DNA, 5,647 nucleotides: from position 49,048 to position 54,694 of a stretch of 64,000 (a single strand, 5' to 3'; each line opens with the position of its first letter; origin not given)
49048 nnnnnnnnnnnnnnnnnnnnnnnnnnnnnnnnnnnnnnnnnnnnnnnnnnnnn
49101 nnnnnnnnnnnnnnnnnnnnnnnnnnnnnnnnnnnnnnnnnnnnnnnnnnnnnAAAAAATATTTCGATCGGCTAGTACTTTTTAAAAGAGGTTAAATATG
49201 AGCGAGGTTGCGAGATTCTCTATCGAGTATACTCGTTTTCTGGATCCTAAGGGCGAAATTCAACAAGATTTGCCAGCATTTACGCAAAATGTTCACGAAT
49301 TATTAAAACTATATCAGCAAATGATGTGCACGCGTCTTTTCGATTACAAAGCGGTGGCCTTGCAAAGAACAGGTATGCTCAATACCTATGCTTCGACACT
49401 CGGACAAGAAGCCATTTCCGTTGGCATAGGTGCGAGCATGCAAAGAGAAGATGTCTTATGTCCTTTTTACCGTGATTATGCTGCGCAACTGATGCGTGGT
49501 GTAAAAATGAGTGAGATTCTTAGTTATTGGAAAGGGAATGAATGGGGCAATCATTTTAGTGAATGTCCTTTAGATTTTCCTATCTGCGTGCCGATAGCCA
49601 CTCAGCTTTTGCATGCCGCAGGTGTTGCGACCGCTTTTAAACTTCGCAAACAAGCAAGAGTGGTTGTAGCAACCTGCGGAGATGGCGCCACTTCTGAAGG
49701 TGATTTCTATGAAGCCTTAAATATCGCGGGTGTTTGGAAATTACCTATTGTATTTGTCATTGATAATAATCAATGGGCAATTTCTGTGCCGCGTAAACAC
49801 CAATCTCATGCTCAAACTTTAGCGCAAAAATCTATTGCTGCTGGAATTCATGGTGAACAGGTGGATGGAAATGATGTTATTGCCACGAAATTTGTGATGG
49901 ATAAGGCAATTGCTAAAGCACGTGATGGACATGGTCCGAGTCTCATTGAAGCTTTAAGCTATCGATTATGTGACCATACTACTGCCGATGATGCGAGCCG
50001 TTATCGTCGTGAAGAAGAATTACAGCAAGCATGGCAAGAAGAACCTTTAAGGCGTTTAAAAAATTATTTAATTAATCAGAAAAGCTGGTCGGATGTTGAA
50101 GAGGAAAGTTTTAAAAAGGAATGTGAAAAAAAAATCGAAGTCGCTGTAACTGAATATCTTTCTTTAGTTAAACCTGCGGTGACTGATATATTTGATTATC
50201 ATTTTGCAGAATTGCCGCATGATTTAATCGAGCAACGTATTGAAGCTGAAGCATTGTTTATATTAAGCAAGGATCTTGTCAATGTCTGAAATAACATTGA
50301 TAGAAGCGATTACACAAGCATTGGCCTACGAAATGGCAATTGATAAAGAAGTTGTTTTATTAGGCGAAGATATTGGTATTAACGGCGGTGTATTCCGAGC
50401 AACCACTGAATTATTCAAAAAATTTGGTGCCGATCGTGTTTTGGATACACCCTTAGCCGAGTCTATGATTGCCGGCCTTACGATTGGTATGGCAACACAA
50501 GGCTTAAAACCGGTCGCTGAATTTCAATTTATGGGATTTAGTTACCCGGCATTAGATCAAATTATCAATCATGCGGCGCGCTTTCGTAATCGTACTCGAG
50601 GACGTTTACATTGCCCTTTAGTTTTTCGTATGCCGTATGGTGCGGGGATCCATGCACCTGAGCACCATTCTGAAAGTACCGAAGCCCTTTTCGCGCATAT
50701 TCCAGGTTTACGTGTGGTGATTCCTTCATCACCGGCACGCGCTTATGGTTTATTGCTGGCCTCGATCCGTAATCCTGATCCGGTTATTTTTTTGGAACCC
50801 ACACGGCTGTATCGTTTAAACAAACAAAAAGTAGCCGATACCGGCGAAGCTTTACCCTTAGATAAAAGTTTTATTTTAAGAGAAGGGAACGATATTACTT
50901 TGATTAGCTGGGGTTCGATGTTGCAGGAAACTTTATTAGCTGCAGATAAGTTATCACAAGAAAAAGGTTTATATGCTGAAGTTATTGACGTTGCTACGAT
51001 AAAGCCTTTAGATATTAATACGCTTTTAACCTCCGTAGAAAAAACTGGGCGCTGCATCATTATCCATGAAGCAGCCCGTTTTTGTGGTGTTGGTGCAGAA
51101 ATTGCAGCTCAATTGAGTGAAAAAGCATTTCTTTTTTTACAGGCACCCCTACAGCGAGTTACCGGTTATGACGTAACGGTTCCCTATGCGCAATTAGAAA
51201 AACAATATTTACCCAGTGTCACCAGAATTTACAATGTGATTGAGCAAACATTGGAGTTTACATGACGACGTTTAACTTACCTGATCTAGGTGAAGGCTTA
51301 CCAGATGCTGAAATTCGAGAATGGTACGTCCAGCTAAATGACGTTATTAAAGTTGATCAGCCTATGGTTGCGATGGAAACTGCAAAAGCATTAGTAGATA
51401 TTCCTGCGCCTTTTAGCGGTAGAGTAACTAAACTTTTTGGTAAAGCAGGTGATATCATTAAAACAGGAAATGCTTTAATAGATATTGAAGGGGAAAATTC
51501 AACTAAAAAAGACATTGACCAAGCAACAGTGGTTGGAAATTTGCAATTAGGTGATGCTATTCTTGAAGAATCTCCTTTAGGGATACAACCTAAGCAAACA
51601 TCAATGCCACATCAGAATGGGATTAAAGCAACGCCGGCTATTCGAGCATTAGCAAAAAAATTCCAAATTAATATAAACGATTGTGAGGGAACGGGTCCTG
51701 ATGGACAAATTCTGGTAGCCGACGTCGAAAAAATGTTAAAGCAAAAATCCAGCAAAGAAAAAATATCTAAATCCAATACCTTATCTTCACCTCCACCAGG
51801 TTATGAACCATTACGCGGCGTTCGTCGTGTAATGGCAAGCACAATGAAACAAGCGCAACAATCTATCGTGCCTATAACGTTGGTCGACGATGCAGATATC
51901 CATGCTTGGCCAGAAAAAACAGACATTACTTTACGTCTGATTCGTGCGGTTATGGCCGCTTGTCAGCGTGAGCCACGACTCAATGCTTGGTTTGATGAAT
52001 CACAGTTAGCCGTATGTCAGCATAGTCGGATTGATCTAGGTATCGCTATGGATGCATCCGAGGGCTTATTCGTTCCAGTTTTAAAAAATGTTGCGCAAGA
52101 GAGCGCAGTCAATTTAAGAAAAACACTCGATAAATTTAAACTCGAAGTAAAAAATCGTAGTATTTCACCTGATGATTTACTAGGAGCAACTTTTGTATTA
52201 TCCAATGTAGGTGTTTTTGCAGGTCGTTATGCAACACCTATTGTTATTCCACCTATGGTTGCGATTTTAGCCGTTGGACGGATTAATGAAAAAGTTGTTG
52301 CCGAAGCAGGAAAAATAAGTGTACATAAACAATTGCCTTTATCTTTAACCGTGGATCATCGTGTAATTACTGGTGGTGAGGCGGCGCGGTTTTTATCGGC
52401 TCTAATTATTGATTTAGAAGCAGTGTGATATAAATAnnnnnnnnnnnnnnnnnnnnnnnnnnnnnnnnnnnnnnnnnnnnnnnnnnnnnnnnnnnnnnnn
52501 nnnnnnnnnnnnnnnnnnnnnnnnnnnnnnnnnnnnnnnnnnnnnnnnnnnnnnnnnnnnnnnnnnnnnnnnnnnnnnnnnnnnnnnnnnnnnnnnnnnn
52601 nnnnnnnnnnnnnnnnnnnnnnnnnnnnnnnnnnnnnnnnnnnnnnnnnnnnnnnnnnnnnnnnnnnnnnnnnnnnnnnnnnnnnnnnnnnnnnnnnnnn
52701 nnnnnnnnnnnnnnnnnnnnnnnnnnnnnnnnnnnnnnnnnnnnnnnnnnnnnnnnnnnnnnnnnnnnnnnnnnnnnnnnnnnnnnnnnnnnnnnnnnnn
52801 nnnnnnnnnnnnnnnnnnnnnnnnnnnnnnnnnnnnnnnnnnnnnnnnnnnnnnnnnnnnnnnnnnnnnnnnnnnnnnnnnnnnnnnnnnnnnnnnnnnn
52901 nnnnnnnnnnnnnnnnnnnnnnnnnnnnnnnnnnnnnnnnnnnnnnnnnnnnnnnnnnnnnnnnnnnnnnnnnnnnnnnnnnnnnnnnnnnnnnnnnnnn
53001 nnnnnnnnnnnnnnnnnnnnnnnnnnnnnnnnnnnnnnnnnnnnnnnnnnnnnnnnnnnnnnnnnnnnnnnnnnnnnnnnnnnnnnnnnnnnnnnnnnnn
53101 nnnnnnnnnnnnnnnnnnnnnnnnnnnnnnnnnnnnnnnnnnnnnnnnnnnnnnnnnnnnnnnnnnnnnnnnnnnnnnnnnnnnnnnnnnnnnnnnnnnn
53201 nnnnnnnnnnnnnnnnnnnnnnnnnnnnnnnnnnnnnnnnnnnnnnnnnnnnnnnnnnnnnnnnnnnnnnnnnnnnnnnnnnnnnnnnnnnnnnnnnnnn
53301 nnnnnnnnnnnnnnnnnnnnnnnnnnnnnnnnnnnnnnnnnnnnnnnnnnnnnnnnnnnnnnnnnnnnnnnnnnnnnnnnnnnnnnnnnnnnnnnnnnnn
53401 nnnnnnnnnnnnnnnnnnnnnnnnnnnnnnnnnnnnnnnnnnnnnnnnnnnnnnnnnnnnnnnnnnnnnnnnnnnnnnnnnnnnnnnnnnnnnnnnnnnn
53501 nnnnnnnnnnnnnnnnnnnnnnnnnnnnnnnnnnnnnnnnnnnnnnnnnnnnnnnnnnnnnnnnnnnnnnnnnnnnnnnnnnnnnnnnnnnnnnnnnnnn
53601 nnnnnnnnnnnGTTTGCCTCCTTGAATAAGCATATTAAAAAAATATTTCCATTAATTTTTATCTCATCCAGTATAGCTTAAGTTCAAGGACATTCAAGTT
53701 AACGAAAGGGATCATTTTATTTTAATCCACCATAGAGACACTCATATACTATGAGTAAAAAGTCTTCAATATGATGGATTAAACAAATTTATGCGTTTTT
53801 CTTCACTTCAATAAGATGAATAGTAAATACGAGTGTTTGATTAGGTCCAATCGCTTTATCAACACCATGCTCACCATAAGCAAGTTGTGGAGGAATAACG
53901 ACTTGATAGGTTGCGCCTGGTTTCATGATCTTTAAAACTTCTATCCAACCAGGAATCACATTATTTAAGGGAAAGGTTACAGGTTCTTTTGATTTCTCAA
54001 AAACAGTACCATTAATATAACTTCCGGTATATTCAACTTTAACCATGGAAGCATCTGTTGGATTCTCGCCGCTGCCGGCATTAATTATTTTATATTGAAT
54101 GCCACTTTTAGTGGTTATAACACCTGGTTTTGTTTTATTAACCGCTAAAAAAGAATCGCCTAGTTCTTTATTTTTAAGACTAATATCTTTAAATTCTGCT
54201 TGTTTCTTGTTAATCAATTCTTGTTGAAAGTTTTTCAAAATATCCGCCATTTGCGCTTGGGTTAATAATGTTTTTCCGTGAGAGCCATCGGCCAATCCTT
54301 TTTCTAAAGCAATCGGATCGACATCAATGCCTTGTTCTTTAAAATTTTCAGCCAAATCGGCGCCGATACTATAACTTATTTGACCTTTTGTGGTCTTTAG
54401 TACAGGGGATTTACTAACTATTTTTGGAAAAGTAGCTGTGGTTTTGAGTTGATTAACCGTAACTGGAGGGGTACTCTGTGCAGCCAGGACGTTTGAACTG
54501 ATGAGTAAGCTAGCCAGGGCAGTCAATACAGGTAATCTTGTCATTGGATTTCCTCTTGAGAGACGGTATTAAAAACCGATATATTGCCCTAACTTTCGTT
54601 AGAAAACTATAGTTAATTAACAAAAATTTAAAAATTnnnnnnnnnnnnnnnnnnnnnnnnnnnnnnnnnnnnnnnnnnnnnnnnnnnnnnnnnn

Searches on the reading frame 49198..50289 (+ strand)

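Call 12: search_protein_families(library=ncbifam, proteins=[window:49198-50289:+], max_evalue=0.00001)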
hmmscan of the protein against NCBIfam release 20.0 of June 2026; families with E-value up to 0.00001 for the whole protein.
window:49198-50289:+ (363 aa): 5 families
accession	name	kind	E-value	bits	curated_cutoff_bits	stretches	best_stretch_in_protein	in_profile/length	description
TIGR03181.1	PDH_E1_alph_x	equivalog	1.1e-136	455.3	411.35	1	11-348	2-339/341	pyruvate dehydrogenase (acetyl-transferring) E1 component subunit alpha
TIGR03182.1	PDH_E1_alph_y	equivalog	2.4e-62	210.7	393.85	1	33-335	2-313/315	pyruvate dehydrogenase (acetyl-transferring) E1 component subunit alpha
NF004559.0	PRK05899.2-5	equivalog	9.6e-12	43.9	488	1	138-239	133-235/627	transketolase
TIGR00204.1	dxs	equivalog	2.4e-08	33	465.95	1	133-197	113-177/616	1-deoxy-D-xylulose-5-phosphate synthase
NF008968.0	PRK12315.1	subfamily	1.6e-07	30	510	1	123-196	106-179/582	1-deoxy-D-xylulose-5-phosphate synthase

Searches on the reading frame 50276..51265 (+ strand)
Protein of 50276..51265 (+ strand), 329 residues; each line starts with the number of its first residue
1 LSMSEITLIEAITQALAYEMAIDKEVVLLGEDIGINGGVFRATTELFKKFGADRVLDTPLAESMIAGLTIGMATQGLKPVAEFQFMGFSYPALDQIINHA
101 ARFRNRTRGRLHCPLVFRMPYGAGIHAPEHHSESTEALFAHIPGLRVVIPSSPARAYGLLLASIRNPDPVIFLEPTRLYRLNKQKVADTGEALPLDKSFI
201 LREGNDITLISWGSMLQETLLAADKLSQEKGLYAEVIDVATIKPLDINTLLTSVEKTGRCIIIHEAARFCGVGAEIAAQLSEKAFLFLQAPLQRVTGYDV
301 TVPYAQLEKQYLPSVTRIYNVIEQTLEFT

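Call 12: search_protein_families(library=ncbifam, proteins=[window:50276-51265:+], max_evalue=0.00001)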
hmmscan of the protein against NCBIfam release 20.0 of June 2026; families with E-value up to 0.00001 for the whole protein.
window:50276-51265:+ (329 aa): 7 families
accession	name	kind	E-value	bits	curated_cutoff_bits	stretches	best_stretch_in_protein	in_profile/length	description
NF006667.0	PRK09212.1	subfamily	8.9e-96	320.6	321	1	3-326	1-323/327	pyruvate dehydrogenase complex E1 component subunit beta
NF008854.0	PRK11892.1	equivalog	1.2e-91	307.7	454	1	2-324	138-460/464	pyruvate dehydrogenase complex E1 component subunit beta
NF004559.0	PRK05899.2-5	equivalog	3.7e-21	75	488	1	10-283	322-581/627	transketolase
TIGR00204.1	dxs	equivalog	1.1e-19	70.4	465.95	1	45-307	345-593/616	1-deoxy-D-xylulose-5-phosphate synthase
NF008968.0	PRK12315.1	subfamily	4.6e-13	48.3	510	1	9-294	282-551/582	1-deoxy-D-xylulose-5-phosphate synthase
NF003933.0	PRK05444.2-2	equivalog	1.9e-12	46.5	395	1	45-284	328-561/606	1-deoxy-D-xylulose-5-phosphate synthase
NF004556.0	PRK05899.2-2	equivalog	3.1e-10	38.9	575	1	200-285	515-598/639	transketolase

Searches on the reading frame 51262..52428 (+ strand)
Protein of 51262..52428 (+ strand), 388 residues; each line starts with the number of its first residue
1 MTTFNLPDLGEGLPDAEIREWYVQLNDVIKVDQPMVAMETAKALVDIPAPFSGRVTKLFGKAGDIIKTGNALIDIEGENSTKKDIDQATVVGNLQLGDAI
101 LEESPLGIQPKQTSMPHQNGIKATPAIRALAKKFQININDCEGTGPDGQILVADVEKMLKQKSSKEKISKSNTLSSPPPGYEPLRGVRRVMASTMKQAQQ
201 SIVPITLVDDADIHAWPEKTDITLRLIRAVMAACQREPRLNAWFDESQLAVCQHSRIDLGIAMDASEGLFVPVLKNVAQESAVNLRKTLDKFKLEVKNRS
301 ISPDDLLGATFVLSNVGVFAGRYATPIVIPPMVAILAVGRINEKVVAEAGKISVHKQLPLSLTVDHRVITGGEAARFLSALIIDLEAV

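Call 12: search_protein_families(library=ncbifam, proteins=[window:51262-52428:+], max_evalue=0.00001)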
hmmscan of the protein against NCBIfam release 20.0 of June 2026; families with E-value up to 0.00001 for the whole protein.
window:51262-52428:+ (388 aa): 10 families
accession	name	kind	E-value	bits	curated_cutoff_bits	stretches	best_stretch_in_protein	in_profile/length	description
NF008814.0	PRK11854.1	equivalog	4e-63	213.9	722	1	4-382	210-626/637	pyruvate dehydrogenase complex dihydrolipoyllysine-residue acetyltransferase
TIGR01348.1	PDHac_trf_long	equivalog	2.8e-56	191.3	552.1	1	4-382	158-576/587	dihydrolipoyllysine-residue acetyltransferase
NF004309.0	PRK05704.1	equivalog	7.8e-51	173.7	449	2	227-381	242-394/408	2-oxoglutarate dehydrogenase complex dihydrolipoyllysine-residue succinyltransferase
TIGR01347.1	sucB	equivalog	4.7e-48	164.4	378.65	2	227-381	238-390/404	dihydrolipoyllysine-residue succinyltransferase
TIGR02927.1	SucB_Actino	equivalog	4.7e-41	141.3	423.45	2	118-384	263-567/579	2-oxoglutarate dehydrogenase, E2 component, dihydrolipoamide succinyltransferase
TIGR01349.1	PDHac_trf_mito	equivalog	4.6e-38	131.5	445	1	95-381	114-425/437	pyruvate dehydrogenase complex dihydrolipoamide acetyltransferase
NF008815.0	PRK11857.1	equivalog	2.1e-35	122.6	378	1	121-380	4-294/308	dihydrolipoamide acetyltransferase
NF011416.0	PRK14843.1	equivalog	8.7e-28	97.2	429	1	214-381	168-335/347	dihydrolipoamide acetyltransferase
NF008907.0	PRK12270.1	equivalog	3e-11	41.8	878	1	218-381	181-357/1241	multifunctional oxoglutarate decarboxylase/oxoglutarate dehydrogenase thiamine pyrophosphate-binding subunit/dihydrolipoyllysine-residue suc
NF011457.0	PRK14875.1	equivalog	1.6e-10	40.5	307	1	3-166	5-123/372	acetoin dehydrogenase dihydrolipoyllysine-residue acetyltransferase subunit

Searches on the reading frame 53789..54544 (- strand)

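Call 12: search_protein_families(library=ncbifam, proteins=[window:53789-54544:-], max_evalue=0.00001)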
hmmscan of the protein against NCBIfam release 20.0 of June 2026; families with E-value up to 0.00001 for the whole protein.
window:53789-54544:- (251 aa): 4 families
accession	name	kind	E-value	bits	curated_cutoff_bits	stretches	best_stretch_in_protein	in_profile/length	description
NF008150.0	PRK10902.1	equivalog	6.7e-41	140.5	215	1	13-250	17-251/271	FKBP-type peptidyl-prolyl cis-trans isomerase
NF008602.0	PRK11570.1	subfamily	1.6e-39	136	198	1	47-247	4-205/206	FKBP-type peptidyl-prolyl cis-trans isomerase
NF053689.1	BamJ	equivalog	9.4e-24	84.7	100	1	107-244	39-184/184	BamJ family beta-barrel-assembly machinery protein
TIGR03516.1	ppisom_GldI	equivalog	5.2e-09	35.7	157.6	1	143-248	65-176/177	gliding motility-associated peptidyl-prolyl isomerase GldI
